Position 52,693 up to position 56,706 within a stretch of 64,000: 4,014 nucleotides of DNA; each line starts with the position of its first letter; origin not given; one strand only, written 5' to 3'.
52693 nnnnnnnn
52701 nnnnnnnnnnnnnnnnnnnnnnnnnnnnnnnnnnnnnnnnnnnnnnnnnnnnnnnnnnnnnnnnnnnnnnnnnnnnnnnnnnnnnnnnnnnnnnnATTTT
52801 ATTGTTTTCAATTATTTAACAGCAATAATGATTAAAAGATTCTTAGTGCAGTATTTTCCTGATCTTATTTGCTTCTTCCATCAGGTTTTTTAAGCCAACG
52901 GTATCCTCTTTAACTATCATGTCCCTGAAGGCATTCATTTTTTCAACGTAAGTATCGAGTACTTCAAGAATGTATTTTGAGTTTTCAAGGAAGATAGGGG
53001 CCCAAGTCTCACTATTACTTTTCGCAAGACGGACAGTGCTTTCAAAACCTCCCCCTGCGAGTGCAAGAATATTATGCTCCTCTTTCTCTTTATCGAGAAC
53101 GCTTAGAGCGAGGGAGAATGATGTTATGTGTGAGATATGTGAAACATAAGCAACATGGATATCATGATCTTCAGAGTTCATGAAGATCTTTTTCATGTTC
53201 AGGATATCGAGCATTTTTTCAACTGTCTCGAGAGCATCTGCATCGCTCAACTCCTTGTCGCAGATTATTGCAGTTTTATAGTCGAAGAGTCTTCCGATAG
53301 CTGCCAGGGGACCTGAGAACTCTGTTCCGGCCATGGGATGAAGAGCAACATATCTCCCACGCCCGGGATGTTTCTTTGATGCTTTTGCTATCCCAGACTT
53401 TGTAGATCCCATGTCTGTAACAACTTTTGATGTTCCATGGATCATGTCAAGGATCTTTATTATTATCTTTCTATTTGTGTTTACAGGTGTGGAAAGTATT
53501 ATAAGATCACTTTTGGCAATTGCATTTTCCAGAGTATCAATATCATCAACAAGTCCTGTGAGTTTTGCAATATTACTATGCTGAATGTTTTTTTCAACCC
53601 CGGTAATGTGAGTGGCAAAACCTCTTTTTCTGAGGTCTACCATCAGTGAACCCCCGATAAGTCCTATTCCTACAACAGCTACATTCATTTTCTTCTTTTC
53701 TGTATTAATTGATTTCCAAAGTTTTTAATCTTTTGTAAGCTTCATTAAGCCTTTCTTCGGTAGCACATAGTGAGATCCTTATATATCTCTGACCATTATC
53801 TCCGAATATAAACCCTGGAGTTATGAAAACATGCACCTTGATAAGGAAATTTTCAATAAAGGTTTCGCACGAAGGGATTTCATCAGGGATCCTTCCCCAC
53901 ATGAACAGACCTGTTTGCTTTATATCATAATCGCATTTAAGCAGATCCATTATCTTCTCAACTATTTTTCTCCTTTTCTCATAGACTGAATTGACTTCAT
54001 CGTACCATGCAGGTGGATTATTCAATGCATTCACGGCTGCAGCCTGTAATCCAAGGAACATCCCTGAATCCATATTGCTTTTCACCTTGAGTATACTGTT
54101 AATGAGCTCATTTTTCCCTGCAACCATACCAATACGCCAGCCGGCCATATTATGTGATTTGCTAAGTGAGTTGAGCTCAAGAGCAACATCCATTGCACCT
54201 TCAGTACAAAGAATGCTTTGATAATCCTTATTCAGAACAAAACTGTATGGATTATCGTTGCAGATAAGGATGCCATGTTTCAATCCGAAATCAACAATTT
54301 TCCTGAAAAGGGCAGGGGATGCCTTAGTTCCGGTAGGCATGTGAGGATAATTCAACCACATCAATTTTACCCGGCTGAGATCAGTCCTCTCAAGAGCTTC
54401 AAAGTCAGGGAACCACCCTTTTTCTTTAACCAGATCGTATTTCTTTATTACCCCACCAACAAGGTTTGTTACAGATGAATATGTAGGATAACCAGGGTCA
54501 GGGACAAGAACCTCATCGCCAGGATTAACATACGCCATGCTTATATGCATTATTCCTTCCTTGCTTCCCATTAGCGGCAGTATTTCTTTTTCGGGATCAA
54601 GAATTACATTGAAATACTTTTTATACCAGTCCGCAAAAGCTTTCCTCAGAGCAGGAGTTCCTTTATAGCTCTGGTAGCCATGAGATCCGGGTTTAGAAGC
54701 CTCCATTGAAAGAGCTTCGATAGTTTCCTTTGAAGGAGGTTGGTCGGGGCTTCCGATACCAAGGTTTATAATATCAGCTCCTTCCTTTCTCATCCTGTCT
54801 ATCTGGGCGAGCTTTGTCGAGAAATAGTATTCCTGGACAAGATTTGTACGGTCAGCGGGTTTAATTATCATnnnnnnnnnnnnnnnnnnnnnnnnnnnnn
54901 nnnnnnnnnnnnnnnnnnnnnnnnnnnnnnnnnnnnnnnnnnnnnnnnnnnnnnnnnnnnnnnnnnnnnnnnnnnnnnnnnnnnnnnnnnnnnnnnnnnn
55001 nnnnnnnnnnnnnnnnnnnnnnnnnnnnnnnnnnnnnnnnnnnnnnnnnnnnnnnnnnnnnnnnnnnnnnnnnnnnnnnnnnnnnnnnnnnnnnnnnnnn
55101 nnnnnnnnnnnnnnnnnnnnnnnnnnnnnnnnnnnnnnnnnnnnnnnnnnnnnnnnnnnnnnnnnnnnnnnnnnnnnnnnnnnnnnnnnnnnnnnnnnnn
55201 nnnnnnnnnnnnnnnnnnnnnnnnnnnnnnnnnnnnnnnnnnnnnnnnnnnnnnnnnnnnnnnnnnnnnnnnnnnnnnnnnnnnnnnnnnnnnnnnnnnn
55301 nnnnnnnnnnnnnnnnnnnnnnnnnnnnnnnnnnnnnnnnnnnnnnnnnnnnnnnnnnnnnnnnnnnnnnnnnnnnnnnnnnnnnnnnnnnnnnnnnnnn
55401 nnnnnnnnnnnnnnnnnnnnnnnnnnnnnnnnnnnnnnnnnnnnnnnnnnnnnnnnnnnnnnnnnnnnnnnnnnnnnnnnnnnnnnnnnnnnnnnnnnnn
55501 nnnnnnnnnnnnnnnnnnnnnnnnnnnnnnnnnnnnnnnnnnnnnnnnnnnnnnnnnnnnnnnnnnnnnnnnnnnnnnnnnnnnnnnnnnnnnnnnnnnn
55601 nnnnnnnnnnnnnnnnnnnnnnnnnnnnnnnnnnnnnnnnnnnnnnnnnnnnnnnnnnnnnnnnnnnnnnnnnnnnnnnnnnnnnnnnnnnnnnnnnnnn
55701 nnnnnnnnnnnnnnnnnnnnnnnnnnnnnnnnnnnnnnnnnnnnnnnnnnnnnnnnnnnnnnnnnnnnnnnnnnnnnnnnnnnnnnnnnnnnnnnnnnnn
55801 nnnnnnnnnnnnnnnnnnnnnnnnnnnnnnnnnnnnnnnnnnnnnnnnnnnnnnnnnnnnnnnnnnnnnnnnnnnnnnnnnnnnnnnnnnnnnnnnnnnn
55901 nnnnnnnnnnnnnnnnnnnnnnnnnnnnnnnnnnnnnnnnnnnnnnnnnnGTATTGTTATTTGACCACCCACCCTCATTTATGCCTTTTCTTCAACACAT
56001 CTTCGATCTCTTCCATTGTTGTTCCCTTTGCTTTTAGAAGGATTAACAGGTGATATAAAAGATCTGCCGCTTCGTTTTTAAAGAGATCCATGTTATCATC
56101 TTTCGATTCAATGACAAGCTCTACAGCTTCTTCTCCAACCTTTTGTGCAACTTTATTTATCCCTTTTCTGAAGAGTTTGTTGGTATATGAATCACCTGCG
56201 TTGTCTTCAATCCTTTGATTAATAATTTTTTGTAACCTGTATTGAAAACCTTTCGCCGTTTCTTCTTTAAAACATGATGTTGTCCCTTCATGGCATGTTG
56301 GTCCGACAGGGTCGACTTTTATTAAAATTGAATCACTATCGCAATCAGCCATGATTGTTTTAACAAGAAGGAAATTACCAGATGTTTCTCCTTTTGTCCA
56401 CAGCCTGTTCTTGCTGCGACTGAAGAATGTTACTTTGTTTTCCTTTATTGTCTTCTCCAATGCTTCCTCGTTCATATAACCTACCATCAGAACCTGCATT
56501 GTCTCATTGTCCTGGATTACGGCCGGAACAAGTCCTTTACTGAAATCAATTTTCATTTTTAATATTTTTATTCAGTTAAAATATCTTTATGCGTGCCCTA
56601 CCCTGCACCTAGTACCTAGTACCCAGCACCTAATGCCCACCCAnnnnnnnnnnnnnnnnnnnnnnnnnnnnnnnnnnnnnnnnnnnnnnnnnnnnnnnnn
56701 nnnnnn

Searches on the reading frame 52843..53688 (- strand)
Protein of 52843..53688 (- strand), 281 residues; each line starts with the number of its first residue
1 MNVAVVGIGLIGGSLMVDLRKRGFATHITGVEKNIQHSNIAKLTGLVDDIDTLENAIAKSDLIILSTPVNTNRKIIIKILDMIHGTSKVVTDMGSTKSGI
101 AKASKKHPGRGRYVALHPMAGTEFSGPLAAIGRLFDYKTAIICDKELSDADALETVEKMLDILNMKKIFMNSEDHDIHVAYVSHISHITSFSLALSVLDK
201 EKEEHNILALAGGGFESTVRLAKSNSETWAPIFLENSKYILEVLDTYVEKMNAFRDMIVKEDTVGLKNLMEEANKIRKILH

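Call 3: search_protein_families(library=pfam, proteins=[window:52843-53688:-])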
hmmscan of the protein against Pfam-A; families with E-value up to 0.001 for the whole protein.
window:52843-53688:- (281 aa): 4 families
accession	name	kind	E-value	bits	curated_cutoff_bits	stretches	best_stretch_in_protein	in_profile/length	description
PF02153.23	PDH_N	-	2.2e-27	95.9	26.5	1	18-164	4-149/154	Prephenate dehydrogenase, nucleotide-binding domain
PF20463.3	PDH_C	-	6.3e-22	78.3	22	1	172-271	2-101/102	Prephenate dehydrogenase, dimerization domain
PF02826.25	2-Hacid_dh_C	-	0.00034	20.5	25.1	1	2-77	38-109/178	D-isomer specific 2-hydroxyacid dehydrogenase, NAD binding domain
PF03807.23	F420_oxidored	-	0.00056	20.9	21.6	0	3-79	2-79/94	NADP oxidoreductase coenzyme F420-dependent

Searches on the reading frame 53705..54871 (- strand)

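Call 3: search_protein_families(library=pfam, proteins=[window:53705-54871:-])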
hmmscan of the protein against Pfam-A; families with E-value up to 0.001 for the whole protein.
window:53705-54871:- (388 aa): 1 family
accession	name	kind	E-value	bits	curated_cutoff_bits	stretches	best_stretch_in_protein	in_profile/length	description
PF00155.27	Aminotran_1_2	-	1.7e-59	202.3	19.7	1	33-382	2-361/361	Aminotransferase class I and II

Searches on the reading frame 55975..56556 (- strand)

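Call 10: search_protein_families(library=pfam, proteins=[window:55975-56556:-])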
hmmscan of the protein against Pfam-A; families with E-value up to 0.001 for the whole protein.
window:55975-56556:- (193 aa): 2 families
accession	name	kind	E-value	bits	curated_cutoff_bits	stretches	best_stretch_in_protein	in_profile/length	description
PF01502.23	PRA-CH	-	9.3e-34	115.6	27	1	24-97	1-74/74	Phosphoribosyl-AMP cyclohydrolase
PF01503.22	PRA-PH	-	1e-18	67.9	21.3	1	107-192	3-86/86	Phosphoribosyl-ATP pyrophosphohydrolase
